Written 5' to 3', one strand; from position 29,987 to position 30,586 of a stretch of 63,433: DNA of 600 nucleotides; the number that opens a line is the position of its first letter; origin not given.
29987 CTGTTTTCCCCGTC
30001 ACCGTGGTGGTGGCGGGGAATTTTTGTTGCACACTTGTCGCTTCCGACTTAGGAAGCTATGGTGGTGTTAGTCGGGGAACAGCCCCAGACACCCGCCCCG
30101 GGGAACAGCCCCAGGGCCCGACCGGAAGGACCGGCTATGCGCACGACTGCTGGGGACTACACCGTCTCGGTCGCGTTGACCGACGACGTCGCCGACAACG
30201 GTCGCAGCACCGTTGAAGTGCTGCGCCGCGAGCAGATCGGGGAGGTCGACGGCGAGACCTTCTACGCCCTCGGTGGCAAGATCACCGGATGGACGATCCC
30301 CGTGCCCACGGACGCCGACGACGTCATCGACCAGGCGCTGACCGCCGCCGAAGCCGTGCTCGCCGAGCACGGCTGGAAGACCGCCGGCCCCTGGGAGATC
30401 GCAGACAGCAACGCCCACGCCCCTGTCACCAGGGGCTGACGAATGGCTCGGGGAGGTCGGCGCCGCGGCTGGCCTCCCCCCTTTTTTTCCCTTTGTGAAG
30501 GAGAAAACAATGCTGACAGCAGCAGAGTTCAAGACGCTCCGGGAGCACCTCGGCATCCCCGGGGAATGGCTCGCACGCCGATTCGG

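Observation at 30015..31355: Candidate anti-defence operon: regulated small acidic gene followed by an Aca2/DUF1870-like HTH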

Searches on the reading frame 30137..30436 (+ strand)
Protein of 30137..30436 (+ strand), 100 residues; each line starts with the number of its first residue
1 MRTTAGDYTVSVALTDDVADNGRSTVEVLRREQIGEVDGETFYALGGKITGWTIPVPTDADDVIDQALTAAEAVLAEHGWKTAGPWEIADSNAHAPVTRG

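Call 3: search_protein_families(library=pfam, proteins=[window:30137-30436:+], max_evalue=1)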
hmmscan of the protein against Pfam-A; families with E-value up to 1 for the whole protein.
window:30137-30436:+ (100 aa): 0 families

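Call 4: search_protein_families(library=phrogs, proteins=[window:30137-30436:+], max_evalue=0.1)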
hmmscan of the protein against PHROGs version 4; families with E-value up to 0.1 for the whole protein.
window:30137-30436:+ (100 aa): 0 families

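Call 14: search_dna_similar(query=window:30137-30436:+, collection=phages, mode=protein, max_rows=40, max_evalue=0.01)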
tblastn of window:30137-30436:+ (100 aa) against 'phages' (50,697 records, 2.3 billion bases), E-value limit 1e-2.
Records with a match: 1; places in all: 1; records where one place covers at least 80% of the query: 1.
Best place of each record, by identity: 80-90% 1.
By first word of the organism name: Thermobifida 1.
By host as written in the record: Thermobifida fusca NTU22 1.
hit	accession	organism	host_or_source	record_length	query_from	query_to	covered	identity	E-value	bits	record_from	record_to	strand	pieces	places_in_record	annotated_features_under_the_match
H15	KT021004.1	Thermobifida phage P1312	Thermobifida fusca NTU22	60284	1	98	98%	84.4%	2e-50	174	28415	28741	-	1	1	hypothetical protein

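Call 25: find_homologous_proteins(query=window:30137-30436:+, max_evalue=0.01)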
Query window:30137-30436:+ (100 aa): 10 proteins with E <= 0.01 among 17 candidates.
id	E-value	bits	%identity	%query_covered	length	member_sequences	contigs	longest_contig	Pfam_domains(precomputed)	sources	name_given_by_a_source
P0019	2.7e-56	206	97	100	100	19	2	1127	-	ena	-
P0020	3.2e-52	193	86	99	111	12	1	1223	-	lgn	-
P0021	7.7e-51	188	84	100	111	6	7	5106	-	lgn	-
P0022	1.5e-49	184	82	100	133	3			-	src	-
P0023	1.4e-43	165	86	95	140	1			-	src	-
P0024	1.3e-26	111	98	56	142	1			-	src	-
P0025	4.8e-11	61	97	35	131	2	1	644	-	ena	-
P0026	7.8e-11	60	97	35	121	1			-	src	-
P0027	1.4e-10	59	100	34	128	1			-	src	-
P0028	9.7e-8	50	97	31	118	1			-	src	-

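Call 68: find_homologous_proteins(query=A5, max_evalue=0.001)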
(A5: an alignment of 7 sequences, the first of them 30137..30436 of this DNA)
Query A5 (7 sequences) (100 aa, profile of the alignment): 179 proteins with E <= 0.001 among 5987 candidates; the best 120 are listed.
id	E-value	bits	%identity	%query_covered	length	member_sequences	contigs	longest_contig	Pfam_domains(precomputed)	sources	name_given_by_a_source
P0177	1.9e-38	149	37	35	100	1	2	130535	-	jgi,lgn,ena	-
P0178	5.1e-38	147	55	31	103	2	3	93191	-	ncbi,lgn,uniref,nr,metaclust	ncbi:hypothetical protein [Streptomyces olivochromogenes]|uniref:Uncharacterized protein n=1 Tax=Str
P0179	5.2e-38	147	30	40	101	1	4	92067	-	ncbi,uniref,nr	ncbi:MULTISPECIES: hypothetical protein [unclassified Streptomyces]|uniref:hypothetical protein n=1 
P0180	6.8e-37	144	37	41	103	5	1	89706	-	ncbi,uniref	ncbi:hypothetical protein ACFYXD_35310 [Streptomyces platensis]|uniref:hypothetical protein n=1 Tax=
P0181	1.9e-36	142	38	32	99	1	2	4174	-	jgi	jgi:hypothetical protein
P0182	1.9e-36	142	26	92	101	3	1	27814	-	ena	-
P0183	7.2e-36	140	42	36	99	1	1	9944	-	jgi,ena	jgi:hypothetical protein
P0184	6.5e-35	137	39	41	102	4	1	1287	-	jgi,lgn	jgi:hypothetical protein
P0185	1.4e-34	136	35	37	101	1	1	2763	-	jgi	jgi:hypothetical protein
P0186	1.7e-34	136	36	36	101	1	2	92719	-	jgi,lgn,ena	jgi:hypothetical protein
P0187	1.9e-34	136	31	77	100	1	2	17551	-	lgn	-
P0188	2.0e-34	136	39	41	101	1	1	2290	-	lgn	-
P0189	2.0e-34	136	28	75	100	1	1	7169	-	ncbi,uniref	ncbi:hypothetical protein [Streptomyces sp. NPDC127040]|uniref:hypothetical protein n=1 Tax=Streptom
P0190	2.5e-34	135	25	75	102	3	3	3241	-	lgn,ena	-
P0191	3.4e-34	135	33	36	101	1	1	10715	-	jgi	jgi:hypothetical protein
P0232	2.5e-31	126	25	100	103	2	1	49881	-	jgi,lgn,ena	-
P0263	1.6e-29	120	30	80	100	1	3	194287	-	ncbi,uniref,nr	ncbi:hypothetical protein [Streptomyces purpureus]|uniref:Uncharacterized protein n=1 Tax=Streptomyc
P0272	1.2e-28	117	34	29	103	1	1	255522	-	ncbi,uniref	ncbi:hypothetical protein AB0B15_03535 [Streptomyces sp. NPDC045456]|uniref:hypothetical protein n=1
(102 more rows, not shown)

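Call 71: search_solved_structures(query=A6, max_evalue=10, show_alignments=1)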
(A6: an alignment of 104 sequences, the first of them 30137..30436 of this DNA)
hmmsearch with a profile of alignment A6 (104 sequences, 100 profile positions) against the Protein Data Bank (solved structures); distinct sequences matched with E-value up to 10: 2.
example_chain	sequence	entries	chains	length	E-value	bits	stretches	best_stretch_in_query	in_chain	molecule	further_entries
7awz_A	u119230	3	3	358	0.018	18.6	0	9-48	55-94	Scone-E | SconeE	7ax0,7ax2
7awy_A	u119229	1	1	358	0.055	17.1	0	9-48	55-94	Scone-R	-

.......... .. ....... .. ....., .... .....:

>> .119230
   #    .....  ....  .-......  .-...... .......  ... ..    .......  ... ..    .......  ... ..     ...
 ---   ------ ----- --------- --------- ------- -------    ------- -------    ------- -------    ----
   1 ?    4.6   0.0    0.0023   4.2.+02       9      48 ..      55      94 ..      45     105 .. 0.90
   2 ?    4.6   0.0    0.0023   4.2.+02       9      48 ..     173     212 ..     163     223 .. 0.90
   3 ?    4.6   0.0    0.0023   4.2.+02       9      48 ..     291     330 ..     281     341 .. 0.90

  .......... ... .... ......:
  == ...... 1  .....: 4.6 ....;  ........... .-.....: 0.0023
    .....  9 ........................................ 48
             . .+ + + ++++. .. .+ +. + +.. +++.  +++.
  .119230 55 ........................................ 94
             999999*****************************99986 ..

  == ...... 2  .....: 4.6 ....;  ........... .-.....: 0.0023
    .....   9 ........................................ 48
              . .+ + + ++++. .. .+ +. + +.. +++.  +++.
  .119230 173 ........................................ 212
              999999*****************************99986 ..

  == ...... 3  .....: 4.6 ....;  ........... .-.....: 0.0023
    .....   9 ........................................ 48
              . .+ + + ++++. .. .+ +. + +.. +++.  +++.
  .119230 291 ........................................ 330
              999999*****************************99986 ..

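Call 76: predict_structure(alignment_id=A6)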
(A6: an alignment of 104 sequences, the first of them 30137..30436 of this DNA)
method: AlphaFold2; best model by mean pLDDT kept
length: 100 residues; sequences in the alignment: 104
mean_pLDDT: 88.3   pTM: 0.78
mean pLDDT of the five models: 88.3, 87.6, 85.2, 84.5, 80.1
residues with pLDDT >= 90: 61; 70-90: 33; 50-70: 4; < 50: 2
segments of 3 or more residues with pLDDT < 50: none
pLDDT, mean of each block of 10 residues (from residue 1): 67 87 93 88 85 90 91 97 93 92
secondary structure, 60 per line:
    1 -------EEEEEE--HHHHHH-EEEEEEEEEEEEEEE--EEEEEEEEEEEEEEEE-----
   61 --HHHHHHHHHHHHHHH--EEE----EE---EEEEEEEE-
elements in order: E8-13 H16-21 E23-37 E40-55 H63-77 E80-82 E92-99

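Call 78: fold_search(model_id=the predicted structure, library=pdb)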
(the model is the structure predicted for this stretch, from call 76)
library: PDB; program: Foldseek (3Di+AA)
matches with E <= 10: 458; with E <= 0.001: 0
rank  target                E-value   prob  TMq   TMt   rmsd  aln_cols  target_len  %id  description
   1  9e78_2w               5.0e-01  0.09  0.21  0.07  12.8       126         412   15  48-nm repeat of the Leishmania tarentolae doublet microtubule (released 2025-03-12)
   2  6e1r_B                5.2e-01  0.16  0.26  0.07  11.3        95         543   15  Crystal structure of the Acinetobacter phage vB_ApiP_P1 tailspike protein (released 2019-07-17)
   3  6p4w_B                6.6e-01  0.03  0.15  0.07  15.9       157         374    7  XPB helicase in a complex with truncated Bax1 from Sulfurisphaera tokodaii at 2.96 Angstrom resolution (released 2020-06-03)
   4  8rj3_G                7.3e-01  0.09  0.18  0.17   7.8        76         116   14  Human RAD52 open ring conformation (released 2024-04-24)
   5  8ba3                  8.2e-01  0.14  0.27  0.14   6.7        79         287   15  Crystal structure of JAK2 JH2 in complex with Bemcentinib (released 2023-02-01)
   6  2zf4_B                8.2e-01  0.08  0.26  0.17  13.3       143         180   12  Crystal Structure of VioE complexed with phenylpyruvic acid (released 2008-01-01)
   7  7m0q_A                8.7e-01  0.20  0.33  0.34   9.1       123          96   10  Crystal structure of deep network hallucinated protein 0738_mod (released 2021-12-29)
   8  8ex2                  9.7e-01  0.14  0.28  0.15   7.7        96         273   12  Crystal structure of JAK2 JH2 (pseudokinase domain) in complex with HTSA3 (released 2023-02-01)
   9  2y1z_B                9.7e-01  0.07  0.18  0.21  14.0       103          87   10  Human alphaB Crystallin ACD R120G (released 2011-03-02)
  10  1um2_B                1.0e+00  0.11  0.24  0.08  12.9       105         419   10  Crystal Structure of the Vma1-Derived Endonuclease with the Ligated Extein Segment (released 2004-09-22)
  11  4bqu_B                1.0e+00  0.05  0.21  0.17  13.3       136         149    6  Japanin from Rhipicephalus appendiculatus bound to cholesterol: Orthorhombic crystal form (released 2014-06-18)
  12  7ly9_G                1.1e+00  0.06  0.17  0.06  15.4       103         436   19  Cryo-EM structure of 2909 Fab in complex with 3BNC117 Fab and CAP256.wk34.c80 SOSIP.RnS2 N160K HIV-1 Env trimer (released 2021-08-18)
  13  9qiw_CJ               1.2e+00  0.10  0.27  0.10  19.5        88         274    9  Human pre-60S - State 3 (released 2025-04-30)
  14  7z3s                  1.2e+00  0.23  0.30  0.12  11.1        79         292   13  CRYSTAL STRUCTURE of PheF from Geobacillus stearothermophilus (released 2023-01-11)
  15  3n0a                  1.3e+00  0.11  0.31  0.11  14.4       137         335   11  Crystal structure of auxilin (40-400) (released 2010-09-22)
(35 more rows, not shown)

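Call 89: fold_search(model_id=the predicted structure, library=viral)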
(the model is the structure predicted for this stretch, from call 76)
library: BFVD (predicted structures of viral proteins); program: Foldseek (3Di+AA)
matches with E <= 10: 877; with E <= 0.001: 2
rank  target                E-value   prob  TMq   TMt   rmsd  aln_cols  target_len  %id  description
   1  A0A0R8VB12            2.5e-15  1.00  0.84  0.63   5.7       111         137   85  (no name in the UniProt tables at hand)
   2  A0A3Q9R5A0            4.0e-08  1.00  0.79  0.23   3.3       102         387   32  (no name in the UniProt tables at hand)
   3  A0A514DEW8            1.1e-02  1.00  0.48  0.14   7.1       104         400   15  Uncharacterized protein [Streptomyces phage Dubu]
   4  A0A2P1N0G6            2.6e-02  0.99  0.48  0.60   5.0        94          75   17  (no name in the UniProt tables at hand)
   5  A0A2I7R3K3            7.2e-02  0.41  0.28  0.22  12.6       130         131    9  (no name in the UniProt tables at hand)
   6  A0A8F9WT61            1.3e-01  0.87  0.47  0.28   6.4       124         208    9  (no name in the UniProt tables at hand)
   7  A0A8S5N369            1.3e-01  0.66  0.34  0.33   8.3        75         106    9  Uncharacterized protein [Siphoviridae sp. ctRuT6]
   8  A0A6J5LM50            1.3e-01  0.80  0.44  0.43   8.4       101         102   17  Uncharacterized protein [uncultured Caudovirales phage]
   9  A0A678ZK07            1.5e-01  0.35  0.31  0.28   7.1       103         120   12  Uncharacterized protein [Pectobacterium phage Arno18]
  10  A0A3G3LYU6            1.7e-01  0.57  0.37  0.34   7.3       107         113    8  Uncharacterized protein [Brevibacterium phage Cantare]
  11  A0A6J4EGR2            2.0e-01  0.18  0.25  0.22  11.5       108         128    9  (no name in the UniProt tables at hand)
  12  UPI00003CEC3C         2.2e-01  0.44  0.29  0.20   6.5        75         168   19  (no name look-up for this kind of identifier)
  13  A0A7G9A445            2.6e-01  0.14  0.19  0.04  12.5        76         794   10  RIIA-like protein [Bacteriophage sp.]
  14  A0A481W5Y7            2.8e-01  0.57  0.32  0.34  12.0        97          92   11  Uncharacterized protein [Pseudomonas phage Psa21]
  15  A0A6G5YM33            2.8e-01  0.41  0.31  0.29   7.8       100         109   10  (no name in the UniProt tables at hand)
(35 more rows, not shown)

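Call 91: search_protein_families(library=ncbifam, proteins=[window:30137-30436:+], max_evalue=0.1)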
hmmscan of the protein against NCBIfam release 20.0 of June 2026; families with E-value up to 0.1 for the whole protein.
window:30137-30436:+ (100 aa): 0 families

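Call 94: find_encoding_contigs(protein=P0263, flank=6000, max_places=1)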
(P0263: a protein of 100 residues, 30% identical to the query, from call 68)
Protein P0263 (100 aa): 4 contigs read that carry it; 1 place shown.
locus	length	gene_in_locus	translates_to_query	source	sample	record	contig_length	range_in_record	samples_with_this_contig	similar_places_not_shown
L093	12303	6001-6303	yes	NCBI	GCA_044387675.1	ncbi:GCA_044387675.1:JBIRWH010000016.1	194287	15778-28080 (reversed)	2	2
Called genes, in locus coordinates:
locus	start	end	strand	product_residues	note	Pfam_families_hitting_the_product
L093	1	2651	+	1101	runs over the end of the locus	-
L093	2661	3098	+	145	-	-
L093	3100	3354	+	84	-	-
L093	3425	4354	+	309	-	-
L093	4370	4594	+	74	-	-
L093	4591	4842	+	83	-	-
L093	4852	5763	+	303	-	-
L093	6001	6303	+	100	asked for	-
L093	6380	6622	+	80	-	-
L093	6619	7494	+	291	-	-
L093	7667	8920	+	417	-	PF01381:HTH_3 (weak), PF13560:HTH_31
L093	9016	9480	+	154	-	PF19979:DUF6415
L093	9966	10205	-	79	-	PF13560:HTH_31, PF12844:HTH_19 (weak), PF01381:HTH_3, PF13443:HTH_26 (weak)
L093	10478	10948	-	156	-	PF00210:Ferritin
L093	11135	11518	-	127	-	PF13560:HTH_31, PF01381:HTH_3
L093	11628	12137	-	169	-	PF02464:CinA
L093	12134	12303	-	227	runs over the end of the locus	PF01066:CDP-OH_P_transf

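Call 95: find_encoding_contigs(protein=P0272, flank=6000, max_places=1)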
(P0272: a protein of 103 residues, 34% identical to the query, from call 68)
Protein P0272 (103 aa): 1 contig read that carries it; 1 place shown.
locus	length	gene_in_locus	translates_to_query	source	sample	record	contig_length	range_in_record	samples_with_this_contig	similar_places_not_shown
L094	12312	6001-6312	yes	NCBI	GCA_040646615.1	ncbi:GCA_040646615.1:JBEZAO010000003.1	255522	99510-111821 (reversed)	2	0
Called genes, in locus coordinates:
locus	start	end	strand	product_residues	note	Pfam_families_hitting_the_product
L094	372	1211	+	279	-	PF11575:FhuF_C (weak)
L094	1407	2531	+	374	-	PF10935:DUF2637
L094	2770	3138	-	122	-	PF13581:HATPase_c_2, PF02518:HATPase_c (weak)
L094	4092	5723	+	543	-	PF00239:Resolvase, PF07508:Recombinase (weak)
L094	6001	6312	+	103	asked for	-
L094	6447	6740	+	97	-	-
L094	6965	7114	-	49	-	-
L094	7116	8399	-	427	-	-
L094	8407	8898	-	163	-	-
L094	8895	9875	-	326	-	-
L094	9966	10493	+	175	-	-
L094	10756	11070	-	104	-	PF13392:HNH_3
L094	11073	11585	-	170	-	-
